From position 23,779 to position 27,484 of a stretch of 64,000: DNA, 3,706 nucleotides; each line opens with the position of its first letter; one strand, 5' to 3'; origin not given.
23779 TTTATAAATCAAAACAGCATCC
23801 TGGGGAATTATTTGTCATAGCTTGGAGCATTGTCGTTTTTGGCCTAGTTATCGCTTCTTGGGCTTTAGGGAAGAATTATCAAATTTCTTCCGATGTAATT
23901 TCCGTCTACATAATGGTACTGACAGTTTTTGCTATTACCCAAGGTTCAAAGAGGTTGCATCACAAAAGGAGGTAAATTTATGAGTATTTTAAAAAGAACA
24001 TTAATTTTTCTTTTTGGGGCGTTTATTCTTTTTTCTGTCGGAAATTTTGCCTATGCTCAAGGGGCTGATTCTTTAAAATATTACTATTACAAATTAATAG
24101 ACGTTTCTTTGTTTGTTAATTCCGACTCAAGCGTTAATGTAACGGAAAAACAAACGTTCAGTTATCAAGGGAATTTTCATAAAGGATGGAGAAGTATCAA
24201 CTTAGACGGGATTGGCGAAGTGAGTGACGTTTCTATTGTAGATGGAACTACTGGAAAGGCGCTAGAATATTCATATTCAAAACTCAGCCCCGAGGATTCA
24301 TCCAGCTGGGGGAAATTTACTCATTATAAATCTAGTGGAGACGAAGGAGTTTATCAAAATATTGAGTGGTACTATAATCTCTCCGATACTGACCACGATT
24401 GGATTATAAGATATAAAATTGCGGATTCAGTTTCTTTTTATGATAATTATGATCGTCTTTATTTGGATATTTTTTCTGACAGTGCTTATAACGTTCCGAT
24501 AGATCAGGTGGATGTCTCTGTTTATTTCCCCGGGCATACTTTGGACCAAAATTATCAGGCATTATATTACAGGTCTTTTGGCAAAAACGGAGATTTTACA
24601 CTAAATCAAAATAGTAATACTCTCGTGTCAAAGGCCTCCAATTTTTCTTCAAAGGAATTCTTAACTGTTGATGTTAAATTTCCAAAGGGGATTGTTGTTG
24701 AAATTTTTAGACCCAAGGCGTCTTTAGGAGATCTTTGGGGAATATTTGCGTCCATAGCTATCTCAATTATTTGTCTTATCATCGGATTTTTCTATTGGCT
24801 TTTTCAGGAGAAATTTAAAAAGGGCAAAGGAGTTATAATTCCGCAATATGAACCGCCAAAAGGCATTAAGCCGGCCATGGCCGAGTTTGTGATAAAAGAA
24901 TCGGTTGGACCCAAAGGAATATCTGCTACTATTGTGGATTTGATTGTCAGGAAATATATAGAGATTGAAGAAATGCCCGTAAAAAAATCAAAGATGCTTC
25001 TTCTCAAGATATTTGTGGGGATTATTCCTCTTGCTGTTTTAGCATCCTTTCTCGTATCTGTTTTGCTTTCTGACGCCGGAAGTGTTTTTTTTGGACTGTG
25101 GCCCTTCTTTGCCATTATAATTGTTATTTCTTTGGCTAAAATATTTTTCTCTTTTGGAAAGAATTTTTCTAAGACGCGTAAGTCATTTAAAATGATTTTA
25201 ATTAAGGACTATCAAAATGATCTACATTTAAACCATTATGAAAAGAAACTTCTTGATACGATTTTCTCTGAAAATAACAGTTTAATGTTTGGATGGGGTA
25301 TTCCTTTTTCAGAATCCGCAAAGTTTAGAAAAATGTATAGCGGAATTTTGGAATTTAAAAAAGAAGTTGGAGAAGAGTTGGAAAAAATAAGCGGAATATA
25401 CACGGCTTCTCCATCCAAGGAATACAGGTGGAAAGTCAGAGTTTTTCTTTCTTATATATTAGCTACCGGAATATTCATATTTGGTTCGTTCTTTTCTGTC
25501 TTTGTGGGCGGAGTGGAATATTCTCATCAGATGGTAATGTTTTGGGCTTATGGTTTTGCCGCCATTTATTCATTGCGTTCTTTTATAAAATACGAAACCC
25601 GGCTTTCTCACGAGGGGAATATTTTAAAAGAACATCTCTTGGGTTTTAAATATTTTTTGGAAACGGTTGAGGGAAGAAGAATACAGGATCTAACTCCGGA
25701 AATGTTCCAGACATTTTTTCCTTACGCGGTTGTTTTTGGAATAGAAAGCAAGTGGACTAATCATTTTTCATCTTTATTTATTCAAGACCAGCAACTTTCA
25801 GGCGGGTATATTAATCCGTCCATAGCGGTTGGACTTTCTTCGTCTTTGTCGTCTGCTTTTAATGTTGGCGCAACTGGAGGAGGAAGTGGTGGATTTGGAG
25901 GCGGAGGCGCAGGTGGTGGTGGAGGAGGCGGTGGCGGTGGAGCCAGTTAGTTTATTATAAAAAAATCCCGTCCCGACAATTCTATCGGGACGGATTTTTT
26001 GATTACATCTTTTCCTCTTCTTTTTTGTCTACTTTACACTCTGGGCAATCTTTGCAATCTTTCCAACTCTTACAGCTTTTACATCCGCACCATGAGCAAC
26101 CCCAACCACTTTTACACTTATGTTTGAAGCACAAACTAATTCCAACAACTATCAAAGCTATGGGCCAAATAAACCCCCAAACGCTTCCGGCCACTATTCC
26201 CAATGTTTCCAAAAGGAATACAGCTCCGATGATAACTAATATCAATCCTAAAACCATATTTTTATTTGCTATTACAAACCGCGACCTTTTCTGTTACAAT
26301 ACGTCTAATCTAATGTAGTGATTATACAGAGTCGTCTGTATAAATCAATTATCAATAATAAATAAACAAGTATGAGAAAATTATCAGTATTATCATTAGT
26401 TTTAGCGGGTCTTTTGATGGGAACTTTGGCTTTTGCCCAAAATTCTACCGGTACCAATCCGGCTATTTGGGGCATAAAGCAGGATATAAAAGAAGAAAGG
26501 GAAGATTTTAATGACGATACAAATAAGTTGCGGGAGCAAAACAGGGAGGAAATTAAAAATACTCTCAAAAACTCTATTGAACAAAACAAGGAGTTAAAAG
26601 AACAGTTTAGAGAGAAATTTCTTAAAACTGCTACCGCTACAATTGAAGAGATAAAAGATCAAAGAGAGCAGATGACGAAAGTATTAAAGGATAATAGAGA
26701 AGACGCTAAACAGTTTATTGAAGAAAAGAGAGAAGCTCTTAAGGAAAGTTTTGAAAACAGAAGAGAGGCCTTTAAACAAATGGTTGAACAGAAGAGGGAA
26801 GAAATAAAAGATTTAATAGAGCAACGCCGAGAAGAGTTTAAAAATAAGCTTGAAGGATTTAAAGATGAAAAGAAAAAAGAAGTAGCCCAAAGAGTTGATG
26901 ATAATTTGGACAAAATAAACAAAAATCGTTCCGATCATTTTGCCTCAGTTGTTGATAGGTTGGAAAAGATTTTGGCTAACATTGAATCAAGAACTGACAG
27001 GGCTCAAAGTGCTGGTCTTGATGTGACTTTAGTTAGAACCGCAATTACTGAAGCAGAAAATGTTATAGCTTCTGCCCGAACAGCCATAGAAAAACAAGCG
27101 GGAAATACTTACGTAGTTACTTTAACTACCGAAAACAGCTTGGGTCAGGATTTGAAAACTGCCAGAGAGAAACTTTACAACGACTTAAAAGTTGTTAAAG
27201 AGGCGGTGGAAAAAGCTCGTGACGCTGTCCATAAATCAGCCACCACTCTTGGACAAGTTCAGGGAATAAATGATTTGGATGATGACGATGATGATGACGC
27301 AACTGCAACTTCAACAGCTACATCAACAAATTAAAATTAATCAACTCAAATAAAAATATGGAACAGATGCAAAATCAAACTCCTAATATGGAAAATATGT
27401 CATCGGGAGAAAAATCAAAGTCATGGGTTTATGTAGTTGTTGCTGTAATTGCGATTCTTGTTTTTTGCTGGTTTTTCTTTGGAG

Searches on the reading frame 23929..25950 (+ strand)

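Call 55: search_protein_families(library=pfam, proteins=[window:23929-25950:+], max_evalue=0.001)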
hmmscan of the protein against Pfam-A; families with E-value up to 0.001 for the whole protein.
window:23929-25950:+ (673 aa): 2 families
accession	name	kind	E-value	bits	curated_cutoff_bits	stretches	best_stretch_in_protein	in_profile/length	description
PF20990.2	DUF2207_C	-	7e-23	82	33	1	305-613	2-247/247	Predicted membrane protein (DUF2207) C-terminal domain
PF09972.14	DUF2207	-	3.4e-13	50.6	24.4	1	57-251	5-172/172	Predicted membrane protein (DUF2207) N-terminal domain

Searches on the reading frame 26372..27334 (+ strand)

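Call 55: search_protein_families(library=pfam, proteins=[window:26372-27334:+], max_evalue=0.001)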
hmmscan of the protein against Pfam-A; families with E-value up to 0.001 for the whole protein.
window:26372-27334:+ (320 aa): 1 family
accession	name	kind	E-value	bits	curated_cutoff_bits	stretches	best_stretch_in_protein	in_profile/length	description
PF01442.23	Apolipoprotein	-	1.1e-06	28.9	90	1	39-202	16-179/190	Apolipoprotein A1/A4/E domain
